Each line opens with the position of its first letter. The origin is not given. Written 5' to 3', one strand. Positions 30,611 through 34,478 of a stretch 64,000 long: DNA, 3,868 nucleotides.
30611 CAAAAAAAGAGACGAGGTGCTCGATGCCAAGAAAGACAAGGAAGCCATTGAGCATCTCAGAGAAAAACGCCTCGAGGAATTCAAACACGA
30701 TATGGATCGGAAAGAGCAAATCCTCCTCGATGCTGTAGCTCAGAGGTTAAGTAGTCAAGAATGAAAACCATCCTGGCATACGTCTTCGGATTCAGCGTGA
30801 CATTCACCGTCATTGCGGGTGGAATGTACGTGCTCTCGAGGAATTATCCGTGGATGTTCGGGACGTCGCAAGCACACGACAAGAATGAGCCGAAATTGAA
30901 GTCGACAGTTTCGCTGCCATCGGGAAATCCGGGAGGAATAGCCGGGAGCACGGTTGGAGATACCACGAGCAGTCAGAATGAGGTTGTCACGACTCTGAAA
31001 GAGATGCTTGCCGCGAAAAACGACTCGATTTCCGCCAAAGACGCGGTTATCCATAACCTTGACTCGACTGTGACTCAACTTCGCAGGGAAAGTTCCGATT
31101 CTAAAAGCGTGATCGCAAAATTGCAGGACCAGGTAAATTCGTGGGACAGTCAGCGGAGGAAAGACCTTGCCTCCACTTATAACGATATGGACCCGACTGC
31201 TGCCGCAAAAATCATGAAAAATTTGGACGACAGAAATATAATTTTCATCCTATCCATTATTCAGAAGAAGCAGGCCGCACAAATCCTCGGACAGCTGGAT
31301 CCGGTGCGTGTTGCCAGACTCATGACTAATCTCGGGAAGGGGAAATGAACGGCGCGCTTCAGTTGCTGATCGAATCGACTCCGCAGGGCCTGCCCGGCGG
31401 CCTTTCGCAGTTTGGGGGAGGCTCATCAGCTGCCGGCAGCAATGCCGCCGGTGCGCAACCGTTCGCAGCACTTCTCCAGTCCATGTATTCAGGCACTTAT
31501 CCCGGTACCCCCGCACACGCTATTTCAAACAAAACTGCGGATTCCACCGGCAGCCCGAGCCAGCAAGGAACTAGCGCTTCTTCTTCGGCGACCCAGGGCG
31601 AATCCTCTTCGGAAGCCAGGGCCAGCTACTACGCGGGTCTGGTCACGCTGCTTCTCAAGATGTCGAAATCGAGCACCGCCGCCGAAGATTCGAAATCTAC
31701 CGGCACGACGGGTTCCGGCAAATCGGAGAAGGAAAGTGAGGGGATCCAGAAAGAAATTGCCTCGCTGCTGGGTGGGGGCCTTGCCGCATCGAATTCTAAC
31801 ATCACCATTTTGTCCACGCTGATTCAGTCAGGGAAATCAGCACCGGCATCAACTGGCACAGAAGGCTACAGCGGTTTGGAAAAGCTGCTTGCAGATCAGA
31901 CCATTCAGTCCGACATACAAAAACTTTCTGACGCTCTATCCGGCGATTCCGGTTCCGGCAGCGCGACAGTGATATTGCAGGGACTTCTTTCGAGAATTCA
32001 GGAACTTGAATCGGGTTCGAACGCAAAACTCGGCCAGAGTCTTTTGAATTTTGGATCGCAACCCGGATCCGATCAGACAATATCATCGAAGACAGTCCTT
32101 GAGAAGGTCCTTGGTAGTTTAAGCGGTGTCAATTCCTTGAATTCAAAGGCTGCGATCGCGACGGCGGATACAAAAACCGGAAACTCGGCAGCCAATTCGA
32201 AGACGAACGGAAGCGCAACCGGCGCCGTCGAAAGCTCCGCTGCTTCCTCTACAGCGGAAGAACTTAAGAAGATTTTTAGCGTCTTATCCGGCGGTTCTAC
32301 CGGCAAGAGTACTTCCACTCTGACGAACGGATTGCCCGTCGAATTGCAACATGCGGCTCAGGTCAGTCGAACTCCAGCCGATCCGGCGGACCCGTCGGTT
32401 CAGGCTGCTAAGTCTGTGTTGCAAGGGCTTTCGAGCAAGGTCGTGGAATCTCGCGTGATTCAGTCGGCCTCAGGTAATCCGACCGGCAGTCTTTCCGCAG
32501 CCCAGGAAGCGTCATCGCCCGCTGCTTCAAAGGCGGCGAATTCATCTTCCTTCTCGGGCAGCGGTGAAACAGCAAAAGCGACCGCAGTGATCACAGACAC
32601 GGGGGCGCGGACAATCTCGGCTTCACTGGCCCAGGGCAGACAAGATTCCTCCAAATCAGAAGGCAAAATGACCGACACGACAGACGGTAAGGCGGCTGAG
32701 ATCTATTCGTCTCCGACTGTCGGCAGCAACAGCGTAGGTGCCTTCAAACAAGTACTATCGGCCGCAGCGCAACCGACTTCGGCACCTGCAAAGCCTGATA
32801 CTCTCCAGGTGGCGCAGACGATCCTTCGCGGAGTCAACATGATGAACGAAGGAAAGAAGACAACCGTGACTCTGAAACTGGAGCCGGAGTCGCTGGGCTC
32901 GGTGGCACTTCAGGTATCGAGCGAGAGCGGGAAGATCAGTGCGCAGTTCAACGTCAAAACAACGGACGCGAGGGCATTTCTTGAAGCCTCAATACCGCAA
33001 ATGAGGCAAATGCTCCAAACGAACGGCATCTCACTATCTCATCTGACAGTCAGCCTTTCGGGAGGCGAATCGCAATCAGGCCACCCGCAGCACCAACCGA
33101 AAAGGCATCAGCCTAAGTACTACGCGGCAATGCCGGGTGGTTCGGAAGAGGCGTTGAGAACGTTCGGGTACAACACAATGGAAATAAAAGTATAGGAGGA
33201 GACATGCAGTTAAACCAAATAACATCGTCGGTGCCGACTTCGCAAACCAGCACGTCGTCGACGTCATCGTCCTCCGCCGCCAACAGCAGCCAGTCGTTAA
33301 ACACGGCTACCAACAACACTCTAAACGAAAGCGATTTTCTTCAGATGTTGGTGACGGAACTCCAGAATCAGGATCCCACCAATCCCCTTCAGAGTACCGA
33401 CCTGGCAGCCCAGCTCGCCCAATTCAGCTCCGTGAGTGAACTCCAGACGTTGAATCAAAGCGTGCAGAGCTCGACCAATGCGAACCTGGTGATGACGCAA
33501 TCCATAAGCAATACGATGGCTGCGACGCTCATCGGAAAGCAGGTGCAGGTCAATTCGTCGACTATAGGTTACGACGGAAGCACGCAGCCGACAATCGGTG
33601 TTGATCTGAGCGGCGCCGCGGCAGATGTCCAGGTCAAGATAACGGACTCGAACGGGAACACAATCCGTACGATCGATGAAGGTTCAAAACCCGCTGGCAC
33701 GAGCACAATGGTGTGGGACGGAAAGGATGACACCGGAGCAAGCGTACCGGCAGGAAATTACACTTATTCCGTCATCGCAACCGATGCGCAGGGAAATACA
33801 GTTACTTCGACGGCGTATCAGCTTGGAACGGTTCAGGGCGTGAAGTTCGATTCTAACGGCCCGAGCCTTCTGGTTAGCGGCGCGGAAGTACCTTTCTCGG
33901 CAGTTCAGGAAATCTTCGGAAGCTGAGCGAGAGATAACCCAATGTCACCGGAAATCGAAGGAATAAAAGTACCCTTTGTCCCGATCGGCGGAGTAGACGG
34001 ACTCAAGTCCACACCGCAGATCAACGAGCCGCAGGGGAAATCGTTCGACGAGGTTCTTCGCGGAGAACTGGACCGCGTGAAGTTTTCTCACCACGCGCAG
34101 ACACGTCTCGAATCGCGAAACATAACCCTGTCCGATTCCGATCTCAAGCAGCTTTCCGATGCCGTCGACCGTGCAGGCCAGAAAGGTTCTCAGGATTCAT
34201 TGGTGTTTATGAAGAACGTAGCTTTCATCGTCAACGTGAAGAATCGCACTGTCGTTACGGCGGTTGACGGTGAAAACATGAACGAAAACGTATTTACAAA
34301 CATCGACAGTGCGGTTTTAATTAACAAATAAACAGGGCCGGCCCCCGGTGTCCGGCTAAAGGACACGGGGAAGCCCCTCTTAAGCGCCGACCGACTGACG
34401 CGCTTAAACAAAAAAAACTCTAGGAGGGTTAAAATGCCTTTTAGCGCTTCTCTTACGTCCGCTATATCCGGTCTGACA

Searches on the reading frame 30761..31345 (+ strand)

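Call 11: search_protein_families(library=pfam, proteins=[window:30761-31345:+], max_evalue=0.1)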
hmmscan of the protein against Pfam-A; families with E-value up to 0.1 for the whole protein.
window:30761-31345:+ (195 aa): 6 families
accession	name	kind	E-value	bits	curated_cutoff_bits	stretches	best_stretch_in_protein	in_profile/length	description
PF03448.22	MgtE_N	-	4.6e-05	24.3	25.9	1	123-191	17-85/102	MgtE intracellular N domain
PF14841.11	FliG_M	-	0.00032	21.3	25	0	162-189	18-45/76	FliG middle domain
PF16046.10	FAM76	-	0.0057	16.6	28.5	1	65-122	207-266/298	FAM76 protein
PF10186.14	ATG14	-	0.0095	15.5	33.2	1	71-153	52-130/347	Vacuolar sorting 38 and autophagy-related subunit 14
PF24487.1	NDC80_loop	-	0.018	15.1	27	1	69-141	75-147/233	Kinetochore protein NDC80 loop region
PF14842.11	FliG_N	-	0.05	14.7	25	0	163-190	11-38/104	FliG N-terminal domain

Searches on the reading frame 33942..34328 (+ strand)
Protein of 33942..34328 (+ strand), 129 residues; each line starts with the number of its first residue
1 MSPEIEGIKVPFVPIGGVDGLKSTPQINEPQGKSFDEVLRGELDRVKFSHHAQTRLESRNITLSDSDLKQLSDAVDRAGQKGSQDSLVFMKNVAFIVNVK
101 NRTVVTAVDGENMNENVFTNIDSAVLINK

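Call 11: search_protein_families(library=pfam, proteins=[window:33942-34328:+], max_evalue=0.1)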
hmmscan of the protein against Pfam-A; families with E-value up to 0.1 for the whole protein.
window:33942-34328:+ (129 aa): 1 family
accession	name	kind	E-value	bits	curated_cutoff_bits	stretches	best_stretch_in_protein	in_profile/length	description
PF12611.13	Flagellar_put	-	6.2e-13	48.7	21.1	1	103-126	1-24/24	Putative flagellar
